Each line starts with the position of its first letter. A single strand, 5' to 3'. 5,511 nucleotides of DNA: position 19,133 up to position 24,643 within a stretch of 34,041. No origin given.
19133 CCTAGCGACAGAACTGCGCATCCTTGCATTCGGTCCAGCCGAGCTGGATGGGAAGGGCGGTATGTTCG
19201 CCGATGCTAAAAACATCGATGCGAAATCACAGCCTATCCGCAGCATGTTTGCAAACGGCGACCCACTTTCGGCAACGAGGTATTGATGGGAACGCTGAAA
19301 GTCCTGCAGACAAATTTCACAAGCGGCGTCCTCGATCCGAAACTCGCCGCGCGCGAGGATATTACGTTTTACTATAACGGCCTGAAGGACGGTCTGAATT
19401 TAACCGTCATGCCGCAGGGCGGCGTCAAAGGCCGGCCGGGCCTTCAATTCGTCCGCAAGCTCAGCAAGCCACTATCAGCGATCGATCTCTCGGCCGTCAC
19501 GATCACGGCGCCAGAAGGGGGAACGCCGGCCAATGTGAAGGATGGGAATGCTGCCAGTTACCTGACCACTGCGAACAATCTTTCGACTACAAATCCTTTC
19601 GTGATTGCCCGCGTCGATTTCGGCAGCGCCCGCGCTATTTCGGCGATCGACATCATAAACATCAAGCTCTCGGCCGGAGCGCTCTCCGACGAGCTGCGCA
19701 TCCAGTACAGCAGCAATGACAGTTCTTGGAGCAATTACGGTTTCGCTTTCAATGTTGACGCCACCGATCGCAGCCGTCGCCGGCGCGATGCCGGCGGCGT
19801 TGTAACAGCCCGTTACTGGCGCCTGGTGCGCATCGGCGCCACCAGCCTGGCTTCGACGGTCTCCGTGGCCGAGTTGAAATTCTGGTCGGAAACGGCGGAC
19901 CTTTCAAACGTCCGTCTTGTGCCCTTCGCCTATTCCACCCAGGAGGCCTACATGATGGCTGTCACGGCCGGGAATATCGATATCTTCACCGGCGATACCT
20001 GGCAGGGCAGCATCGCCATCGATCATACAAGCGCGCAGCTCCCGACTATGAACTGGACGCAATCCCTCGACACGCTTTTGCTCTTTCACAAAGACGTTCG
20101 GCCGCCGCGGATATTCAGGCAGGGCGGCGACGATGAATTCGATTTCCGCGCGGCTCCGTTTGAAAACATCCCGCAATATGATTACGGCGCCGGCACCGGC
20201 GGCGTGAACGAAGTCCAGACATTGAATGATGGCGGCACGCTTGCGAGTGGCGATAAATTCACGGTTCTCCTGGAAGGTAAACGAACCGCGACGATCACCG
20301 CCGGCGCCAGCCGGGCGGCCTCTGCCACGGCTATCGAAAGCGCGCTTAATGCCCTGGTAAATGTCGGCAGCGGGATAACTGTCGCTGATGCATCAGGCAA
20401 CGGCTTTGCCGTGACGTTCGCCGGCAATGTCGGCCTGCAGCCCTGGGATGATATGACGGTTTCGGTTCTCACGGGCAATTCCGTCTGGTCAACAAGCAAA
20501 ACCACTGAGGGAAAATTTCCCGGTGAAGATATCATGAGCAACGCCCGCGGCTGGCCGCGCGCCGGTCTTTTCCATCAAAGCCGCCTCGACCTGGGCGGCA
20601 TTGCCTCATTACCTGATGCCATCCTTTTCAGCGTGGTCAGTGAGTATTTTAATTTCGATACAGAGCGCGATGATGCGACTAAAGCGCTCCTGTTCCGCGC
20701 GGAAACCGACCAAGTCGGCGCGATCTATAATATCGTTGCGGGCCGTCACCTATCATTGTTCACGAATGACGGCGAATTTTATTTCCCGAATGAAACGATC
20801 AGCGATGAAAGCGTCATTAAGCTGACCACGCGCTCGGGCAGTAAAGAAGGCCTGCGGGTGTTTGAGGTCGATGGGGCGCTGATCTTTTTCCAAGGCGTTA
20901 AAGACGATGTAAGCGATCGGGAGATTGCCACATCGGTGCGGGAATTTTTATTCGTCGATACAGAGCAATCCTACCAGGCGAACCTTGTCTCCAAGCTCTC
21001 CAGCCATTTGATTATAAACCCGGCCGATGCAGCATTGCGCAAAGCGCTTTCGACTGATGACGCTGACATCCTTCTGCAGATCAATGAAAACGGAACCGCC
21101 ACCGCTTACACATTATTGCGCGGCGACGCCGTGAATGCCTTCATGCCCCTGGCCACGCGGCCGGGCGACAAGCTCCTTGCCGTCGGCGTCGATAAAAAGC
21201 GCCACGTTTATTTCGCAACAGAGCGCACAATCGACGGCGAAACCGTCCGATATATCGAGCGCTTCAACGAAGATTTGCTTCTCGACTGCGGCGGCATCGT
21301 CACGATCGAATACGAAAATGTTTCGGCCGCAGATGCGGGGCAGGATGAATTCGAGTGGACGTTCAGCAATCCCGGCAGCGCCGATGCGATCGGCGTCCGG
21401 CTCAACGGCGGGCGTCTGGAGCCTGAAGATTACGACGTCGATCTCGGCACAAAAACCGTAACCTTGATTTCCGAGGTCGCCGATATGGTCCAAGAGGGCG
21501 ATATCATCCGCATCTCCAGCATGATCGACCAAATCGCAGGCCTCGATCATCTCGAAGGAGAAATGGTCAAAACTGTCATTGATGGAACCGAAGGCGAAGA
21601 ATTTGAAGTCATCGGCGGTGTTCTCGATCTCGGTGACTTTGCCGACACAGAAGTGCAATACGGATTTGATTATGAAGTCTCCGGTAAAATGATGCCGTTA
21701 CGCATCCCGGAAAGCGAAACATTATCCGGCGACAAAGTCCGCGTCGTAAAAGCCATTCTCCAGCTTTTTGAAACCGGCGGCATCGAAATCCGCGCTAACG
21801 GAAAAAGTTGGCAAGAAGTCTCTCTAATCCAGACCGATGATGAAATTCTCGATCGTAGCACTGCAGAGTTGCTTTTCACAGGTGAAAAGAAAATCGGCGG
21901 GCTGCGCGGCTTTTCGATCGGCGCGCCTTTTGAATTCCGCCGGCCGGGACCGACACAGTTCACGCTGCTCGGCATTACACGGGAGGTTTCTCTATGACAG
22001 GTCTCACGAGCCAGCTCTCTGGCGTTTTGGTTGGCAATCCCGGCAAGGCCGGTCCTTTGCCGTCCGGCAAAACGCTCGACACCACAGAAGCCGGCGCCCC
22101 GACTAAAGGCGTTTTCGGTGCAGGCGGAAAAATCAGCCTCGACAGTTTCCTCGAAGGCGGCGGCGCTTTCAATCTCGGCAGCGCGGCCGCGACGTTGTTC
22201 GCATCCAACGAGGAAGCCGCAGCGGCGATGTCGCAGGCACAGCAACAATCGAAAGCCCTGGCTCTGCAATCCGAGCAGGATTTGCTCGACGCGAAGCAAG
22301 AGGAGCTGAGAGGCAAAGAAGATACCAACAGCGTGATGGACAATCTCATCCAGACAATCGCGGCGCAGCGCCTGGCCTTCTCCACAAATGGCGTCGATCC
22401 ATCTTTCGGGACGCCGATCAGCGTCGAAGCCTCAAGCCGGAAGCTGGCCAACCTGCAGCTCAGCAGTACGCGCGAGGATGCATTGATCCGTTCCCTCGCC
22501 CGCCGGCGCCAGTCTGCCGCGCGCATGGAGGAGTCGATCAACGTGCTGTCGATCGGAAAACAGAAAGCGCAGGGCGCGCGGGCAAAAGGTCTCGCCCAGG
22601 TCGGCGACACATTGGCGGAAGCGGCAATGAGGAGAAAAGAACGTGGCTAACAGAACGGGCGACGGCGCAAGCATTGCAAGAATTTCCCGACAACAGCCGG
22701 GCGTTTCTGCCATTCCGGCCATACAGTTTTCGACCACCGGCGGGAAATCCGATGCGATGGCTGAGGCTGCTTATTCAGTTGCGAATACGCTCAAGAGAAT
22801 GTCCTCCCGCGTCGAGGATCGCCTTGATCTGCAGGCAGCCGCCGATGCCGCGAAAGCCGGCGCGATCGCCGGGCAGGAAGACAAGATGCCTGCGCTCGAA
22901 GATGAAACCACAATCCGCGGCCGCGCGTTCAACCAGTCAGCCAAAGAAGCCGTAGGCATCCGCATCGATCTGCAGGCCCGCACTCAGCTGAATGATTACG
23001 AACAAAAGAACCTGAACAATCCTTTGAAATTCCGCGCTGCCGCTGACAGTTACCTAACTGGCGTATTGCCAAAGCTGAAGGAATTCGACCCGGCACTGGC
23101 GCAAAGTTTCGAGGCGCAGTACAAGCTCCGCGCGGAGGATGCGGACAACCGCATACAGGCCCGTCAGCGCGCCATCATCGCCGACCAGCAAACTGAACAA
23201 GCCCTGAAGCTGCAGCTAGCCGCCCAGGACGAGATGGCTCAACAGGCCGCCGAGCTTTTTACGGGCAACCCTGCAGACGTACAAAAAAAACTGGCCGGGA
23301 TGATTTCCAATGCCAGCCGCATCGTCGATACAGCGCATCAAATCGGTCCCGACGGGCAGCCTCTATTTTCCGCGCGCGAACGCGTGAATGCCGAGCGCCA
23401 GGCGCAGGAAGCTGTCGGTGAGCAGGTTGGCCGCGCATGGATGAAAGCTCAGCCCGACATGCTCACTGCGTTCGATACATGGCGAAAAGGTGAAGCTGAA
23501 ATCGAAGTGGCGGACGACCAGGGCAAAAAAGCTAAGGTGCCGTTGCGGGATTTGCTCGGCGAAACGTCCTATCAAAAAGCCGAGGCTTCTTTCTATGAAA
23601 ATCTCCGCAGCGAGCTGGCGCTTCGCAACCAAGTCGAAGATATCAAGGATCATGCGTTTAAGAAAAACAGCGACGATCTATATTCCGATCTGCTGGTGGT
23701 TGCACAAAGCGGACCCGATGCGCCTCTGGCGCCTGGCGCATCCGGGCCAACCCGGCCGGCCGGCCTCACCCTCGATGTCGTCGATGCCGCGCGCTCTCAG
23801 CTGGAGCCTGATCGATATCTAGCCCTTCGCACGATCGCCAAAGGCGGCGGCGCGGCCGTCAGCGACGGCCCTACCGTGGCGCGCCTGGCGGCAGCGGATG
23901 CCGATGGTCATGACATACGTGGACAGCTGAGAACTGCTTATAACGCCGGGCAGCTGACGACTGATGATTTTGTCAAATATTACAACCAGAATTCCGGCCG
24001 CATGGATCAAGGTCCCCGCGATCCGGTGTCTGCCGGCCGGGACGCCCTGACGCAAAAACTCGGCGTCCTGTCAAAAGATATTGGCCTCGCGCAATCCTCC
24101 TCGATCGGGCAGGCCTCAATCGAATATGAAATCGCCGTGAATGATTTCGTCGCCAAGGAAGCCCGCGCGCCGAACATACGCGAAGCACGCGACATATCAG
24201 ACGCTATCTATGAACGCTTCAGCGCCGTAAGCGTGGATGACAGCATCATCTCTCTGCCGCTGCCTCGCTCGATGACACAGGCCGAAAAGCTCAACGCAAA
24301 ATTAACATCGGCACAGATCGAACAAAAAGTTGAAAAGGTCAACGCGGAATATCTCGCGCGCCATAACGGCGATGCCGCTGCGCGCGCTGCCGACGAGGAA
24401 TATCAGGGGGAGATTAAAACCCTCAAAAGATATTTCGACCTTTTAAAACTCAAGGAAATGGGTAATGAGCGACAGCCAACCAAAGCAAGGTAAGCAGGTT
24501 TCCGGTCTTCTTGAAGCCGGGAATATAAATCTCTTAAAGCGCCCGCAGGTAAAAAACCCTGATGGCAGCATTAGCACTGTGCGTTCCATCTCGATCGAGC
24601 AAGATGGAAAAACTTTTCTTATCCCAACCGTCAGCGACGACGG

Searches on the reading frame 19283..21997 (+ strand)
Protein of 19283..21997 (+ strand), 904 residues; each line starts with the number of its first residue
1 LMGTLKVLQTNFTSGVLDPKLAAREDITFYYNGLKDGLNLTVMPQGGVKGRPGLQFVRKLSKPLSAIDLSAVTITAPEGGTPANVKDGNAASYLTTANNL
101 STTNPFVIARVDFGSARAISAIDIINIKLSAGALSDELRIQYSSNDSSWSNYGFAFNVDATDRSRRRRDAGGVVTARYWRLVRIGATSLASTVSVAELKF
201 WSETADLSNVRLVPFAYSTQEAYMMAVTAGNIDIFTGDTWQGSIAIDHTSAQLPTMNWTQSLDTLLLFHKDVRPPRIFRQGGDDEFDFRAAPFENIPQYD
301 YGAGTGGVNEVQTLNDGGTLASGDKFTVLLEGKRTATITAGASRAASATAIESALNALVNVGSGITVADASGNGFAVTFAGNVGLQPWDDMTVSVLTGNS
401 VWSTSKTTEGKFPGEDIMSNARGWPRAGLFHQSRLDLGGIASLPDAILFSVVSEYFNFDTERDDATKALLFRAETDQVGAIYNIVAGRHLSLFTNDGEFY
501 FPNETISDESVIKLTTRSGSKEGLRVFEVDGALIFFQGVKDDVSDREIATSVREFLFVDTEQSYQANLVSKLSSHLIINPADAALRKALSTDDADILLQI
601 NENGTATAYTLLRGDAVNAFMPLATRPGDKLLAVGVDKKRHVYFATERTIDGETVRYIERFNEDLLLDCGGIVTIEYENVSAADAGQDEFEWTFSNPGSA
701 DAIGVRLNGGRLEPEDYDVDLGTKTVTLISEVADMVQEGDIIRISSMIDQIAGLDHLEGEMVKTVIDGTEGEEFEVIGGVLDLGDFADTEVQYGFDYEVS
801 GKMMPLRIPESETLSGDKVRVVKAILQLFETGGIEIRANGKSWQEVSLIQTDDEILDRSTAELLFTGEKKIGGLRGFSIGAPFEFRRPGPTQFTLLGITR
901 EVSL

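Call 24: search_protein_families(library=phrogs, proteins=[window:19283-21997:+], max_evalue=0.1)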
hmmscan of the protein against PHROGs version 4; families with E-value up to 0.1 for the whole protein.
window:19283-21997:+ (904 aa): 4 families
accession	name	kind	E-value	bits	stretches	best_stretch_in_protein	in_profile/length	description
phrog_376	-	tail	1.6e-80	272.4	2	197-903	52-708/712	tail protein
phrog_15566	-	tail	3.8e-19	69.6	2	418-665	41-282/552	tail protein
phrog_20269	-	unknown function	3.4e-11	43.8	2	209-300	64-162/374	-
phrog_10909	-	tail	0.018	15.5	1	311-382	206-270/290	major tail protein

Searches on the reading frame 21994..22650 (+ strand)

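Call 24: search_protein_families(library=phrogs, proteins=[window:21994-22650:+], max_evalue=0.1)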
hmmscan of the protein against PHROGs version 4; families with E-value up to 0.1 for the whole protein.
window:21994-22650:+ (218 aa): 1 family
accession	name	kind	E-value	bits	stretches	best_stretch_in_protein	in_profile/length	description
phrog_418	-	head and packaging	0.00046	21.3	1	63-204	9-150/166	internal virion protein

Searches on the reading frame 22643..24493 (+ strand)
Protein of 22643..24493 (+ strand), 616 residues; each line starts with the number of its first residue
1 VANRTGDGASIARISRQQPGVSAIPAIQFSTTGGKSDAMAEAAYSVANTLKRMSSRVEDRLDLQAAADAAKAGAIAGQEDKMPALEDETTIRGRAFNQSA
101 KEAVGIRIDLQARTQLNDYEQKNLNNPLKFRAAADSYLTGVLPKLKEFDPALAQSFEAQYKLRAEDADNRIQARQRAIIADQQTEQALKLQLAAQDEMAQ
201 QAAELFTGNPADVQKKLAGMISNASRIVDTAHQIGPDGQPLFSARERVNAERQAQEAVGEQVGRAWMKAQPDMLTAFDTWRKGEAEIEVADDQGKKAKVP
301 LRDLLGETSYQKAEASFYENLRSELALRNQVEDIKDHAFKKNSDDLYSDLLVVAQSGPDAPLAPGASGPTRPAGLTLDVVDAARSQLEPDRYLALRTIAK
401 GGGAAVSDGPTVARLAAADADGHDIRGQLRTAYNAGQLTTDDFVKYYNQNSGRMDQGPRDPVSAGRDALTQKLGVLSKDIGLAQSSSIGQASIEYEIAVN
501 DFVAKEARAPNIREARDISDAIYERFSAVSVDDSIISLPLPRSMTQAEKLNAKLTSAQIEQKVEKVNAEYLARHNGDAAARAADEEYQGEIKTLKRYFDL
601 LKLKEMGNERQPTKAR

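Call 24: search_protein_families(library=phrogs, proteins=[window:22643-24493:+], max_evalue=0.1)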
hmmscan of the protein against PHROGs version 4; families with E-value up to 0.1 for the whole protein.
window:22643-24493:+ (616 aa): 1 family
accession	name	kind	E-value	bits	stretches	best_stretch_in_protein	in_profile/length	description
phrog_26927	-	unknown function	0.069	14.1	0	505-535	22-52/94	-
